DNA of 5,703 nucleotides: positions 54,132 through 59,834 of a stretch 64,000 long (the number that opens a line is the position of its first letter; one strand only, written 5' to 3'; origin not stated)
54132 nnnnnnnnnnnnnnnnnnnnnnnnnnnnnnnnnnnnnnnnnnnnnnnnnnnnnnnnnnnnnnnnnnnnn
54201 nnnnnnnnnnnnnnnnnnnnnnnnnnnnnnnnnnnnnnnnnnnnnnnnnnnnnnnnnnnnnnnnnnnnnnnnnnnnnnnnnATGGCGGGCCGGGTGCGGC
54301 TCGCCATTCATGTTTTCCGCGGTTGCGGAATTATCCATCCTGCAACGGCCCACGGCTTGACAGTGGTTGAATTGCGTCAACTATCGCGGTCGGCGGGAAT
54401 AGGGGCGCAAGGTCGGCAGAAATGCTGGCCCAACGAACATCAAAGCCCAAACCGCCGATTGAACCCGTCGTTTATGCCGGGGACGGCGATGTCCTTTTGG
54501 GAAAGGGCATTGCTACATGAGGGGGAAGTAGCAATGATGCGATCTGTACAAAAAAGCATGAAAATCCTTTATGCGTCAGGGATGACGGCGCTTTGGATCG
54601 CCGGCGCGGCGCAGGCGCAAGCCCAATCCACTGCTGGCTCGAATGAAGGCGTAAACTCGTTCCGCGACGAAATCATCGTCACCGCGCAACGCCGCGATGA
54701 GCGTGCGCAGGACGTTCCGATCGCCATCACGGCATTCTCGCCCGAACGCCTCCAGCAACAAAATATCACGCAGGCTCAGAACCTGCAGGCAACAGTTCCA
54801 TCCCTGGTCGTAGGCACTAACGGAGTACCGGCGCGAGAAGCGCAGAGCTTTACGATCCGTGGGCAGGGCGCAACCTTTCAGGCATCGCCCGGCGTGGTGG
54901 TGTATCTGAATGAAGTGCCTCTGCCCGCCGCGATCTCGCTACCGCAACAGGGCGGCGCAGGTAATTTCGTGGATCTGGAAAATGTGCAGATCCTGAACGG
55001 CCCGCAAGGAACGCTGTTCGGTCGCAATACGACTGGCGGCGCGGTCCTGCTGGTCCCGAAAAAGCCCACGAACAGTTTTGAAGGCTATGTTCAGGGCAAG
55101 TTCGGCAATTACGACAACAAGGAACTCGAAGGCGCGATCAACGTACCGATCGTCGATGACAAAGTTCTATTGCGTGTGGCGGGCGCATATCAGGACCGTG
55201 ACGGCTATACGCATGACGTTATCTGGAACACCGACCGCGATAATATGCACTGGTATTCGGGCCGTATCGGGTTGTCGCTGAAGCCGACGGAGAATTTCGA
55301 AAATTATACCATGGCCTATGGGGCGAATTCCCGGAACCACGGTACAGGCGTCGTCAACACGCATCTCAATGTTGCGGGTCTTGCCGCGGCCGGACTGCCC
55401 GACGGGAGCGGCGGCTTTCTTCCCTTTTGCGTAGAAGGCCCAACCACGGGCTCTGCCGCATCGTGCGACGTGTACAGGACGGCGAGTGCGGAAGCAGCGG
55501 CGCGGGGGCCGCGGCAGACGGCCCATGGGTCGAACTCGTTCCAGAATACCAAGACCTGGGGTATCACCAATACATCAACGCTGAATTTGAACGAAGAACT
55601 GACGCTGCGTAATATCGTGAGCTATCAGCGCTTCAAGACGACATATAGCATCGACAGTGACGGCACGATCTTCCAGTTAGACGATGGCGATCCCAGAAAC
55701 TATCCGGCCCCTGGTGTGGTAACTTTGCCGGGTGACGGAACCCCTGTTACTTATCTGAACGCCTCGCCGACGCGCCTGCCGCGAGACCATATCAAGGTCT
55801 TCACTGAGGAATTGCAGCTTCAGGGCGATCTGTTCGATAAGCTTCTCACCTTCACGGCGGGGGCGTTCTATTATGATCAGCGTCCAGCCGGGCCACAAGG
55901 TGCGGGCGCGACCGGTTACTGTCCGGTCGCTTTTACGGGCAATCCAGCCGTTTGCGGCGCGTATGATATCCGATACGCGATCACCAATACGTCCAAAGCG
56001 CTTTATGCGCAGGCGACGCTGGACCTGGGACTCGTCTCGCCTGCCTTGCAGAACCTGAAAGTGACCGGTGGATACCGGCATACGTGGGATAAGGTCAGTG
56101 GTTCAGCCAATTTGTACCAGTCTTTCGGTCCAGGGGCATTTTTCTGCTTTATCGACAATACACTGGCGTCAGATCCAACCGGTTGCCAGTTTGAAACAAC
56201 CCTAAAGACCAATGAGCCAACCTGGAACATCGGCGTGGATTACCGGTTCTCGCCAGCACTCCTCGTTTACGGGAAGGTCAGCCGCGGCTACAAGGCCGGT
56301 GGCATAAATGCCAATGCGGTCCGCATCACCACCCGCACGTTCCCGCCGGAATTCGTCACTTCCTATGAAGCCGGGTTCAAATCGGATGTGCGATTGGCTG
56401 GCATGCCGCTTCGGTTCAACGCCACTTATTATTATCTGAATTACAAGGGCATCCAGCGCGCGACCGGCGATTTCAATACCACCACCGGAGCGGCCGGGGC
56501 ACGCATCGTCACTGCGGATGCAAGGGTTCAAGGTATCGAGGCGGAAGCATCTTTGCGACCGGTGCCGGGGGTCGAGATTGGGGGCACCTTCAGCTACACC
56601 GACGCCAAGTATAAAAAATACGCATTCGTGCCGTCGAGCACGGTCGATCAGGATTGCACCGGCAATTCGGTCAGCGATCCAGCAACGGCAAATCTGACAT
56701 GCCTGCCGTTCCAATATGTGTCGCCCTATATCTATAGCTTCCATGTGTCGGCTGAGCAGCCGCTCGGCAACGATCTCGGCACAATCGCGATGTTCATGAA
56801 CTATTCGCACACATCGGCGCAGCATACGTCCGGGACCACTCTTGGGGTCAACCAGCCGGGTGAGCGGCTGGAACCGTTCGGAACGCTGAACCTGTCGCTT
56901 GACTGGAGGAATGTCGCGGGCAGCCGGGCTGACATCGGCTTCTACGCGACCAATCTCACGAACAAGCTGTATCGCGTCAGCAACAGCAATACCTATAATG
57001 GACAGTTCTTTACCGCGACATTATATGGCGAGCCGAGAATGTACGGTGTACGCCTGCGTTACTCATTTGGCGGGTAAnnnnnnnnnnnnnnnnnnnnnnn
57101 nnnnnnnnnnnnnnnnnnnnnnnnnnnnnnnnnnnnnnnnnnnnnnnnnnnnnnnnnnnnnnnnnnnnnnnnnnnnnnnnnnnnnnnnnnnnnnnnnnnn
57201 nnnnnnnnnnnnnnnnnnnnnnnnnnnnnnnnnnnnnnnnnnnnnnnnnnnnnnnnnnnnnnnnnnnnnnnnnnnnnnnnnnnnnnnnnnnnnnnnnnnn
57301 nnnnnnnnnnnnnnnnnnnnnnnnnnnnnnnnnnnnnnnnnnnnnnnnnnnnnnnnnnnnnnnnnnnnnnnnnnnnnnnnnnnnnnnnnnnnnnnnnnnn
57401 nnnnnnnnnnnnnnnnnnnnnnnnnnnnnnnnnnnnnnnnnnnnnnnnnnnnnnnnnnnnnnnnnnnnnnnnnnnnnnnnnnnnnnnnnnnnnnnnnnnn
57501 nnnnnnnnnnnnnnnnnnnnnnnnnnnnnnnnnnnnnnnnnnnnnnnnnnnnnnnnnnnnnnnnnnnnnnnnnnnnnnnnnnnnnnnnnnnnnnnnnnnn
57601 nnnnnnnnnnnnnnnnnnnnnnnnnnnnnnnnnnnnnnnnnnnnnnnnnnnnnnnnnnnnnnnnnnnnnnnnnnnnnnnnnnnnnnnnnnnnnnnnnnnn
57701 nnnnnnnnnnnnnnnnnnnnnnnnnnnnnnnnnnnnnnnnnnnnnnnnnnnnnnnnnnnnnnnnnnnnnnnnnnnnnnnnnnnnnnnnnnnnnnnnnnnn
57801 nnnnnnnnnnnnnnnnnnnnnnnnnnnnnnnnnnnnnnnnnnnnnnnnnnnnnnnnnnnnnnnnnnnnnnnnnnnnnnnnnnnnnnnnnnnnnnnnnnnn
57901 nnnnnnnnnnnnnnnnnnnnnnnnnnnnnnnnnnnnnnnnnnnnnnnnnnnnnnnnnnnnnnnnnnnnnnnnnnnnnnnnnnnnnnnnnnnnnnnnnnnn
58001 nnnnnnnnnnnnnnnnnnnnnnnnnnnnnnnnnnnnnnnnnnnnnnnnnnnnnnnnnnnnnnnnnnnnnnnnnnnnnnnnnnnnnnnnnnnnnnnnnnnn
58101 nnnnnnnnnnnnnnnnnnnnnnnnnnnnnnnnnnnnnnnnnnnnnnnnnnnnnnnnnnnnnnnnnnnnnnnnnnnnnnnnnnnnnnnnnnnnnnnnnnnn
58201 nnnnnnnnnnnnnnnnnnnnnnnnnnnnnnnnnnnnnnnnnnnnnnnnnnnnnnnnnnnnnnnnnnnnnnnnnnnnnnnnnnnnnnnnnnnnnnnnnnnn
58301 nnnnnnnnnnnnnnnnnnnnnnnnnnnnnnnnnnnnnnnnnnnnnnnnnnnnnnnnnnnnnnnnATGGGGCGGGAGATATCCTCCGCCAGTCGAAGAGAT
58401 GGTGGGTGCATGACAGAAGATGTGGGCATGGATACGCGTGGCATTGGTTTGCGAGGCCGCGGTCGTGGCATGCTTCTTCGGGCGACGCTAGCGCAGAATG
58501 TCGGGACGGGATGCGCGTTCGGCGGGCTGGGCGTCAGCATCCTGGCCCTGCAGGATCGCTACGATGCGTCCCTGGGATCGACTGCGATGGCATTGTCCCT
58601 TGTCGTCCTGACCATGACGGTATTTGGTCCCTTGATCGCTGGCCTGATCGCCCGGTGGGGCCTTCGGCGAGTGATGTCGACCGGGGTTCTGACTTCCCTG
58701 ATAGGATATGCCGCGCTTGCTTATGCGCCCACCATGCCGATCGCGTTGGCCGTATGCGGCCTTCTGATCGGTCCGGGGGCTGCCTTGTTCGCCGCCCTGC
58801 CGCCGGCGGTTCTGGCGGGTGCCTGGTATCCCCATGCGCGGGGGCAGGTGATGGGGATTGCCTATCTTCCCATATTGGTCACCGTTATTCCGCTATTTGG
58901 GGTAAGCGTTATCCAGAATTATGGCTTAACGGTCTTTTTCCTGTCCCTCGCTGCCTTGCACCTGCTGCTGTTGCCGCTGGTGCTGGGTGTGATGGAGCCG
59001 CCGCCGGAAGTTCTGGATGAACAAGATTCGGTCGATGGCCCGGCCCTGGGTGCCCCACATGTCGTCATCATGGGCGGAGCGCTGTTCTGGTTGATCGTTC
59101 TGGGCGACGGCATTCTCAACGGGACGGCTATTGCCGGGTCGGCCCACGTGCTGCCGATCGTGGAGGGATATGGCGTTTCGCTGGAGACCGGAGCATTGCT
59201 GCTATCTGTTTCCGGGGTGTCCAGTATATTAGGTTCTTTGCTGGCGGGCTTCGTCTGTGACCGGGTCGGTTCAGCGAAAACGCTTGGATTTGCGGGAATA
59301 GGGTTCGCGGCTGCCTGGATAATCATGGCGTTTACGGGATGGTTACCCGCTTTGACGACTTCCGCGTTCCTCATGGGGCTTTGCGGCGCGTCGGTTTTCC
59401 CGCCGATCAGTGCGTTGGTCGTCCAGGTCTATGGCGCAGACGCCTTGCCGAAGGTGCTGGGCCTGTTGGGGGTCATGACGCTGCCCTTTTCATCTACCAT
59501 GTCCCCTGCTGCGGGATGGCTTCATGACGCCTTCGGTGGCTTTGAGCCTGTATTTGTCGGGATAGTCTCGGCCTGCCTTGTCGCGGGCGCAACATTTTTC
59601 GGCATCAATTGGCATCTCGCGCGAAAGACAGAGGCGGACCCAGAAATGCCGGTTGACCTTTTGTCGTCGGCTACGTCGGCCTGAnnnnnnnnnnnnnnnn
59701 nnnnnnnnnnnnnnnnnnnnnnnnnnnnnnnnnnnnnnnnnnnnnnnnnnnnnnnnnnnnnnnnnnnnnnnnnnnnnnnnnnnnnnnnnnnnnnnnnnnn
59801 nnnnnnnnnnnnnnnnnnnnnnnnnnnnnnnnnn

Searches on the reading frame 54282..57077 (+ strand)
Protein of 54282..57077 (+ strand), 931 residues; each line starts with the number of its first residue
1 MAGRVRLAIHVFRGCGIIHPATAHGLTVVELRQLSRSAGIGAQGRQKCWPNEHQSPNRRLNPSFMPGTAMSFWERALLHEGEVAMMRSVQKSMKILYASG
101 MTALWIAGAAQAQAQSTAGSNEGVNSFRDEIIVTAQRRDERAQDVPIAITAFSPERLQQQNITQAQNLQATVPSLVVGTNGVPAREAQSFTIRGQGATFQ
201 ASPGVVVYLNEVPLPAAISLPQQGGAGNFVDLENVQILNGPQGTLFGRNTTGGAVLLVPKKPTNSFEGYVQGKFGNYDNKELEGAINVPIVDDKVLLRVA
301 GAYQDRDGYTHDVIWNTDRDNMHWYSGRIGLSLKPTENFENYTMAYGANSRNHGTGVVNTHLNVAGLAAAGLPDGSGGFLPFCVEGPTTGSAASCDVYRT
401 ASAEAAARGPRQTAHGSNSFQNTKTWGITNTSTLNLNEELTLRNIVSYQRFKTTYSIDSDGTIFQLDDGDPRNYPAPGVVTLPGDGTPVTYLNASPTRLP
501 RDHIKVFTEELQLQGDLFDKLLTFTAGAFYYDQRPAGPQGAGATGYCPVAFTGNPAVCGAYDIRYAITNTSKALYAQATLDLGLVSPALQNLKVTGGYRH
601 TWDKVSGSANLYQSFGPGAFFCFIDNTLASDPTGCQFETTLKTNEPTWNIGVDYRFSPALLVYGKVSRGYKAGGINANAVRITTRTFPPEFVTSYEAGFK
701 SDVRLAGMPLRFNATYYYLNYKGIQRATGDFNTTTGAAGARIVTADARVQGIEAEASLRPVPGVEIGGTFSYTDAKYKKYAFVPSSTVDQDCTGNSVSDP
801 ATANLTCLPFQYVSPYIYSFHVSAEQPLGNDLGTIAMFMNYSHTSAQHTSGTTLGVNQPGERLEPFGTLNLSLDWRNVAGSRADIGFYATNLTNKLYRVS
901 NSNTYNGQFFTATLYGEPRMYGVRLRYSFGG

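Call 12: search_protein_families(library=pfam, proteins=[window:54282-57077:+], max_evalue=0.00001)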
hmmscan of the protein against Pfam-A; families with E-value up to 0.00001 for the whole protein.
window:54282-57077:+ (931 aa): 2 families
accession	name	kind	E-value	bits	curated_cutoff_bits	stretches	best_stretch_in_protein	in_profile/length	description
PF00593.30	TonB_dep_Rec_b-barrel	-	3.4e-31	110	27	1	411-892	47-436/436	TonB dependent receptor-like, beta-barrel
PF07715.20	Plug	-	2.1e-13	51.2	23.9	1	142-254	2-107/107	TonB-dependent Receptor Plug Domain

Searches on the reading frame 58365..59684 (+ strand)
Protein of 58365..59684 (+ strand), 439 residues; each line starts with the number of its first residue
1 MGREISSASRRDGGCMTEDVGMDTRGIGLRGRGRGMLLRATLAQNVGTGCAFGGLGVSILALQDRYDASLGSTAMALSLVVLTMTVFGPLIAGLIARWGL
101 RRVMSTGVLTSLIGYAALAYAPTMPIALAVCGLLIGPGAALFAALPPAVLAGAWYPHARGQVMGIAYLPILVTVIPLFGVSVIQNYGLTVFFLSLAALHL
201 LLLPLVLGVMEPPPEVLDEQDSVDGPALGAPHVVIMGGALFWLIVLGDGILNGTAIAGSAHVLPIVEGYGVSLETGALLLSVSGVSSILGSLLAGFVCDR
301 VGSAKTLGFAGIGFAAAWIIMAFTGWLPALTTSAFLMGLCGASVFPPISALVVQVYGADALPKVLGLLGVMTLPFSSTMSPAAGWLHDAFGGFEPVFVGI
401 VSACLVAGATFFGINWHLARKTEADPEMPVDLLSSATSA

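Call 12: search_protein_families(library=pfam, proteins=[window:58365-59684:+], max_evalue=0.00001)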
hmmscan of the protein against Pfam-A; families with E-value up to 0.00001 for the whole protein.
window:58365-59684:+ (439 aa): 1 family
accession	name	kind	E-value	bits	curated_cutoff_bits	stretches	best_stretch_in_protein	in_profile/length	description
PF07690.21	MFS_1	-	6e-31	108.1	33.4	2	253-412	9-172/347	Major Facilitator Superfamily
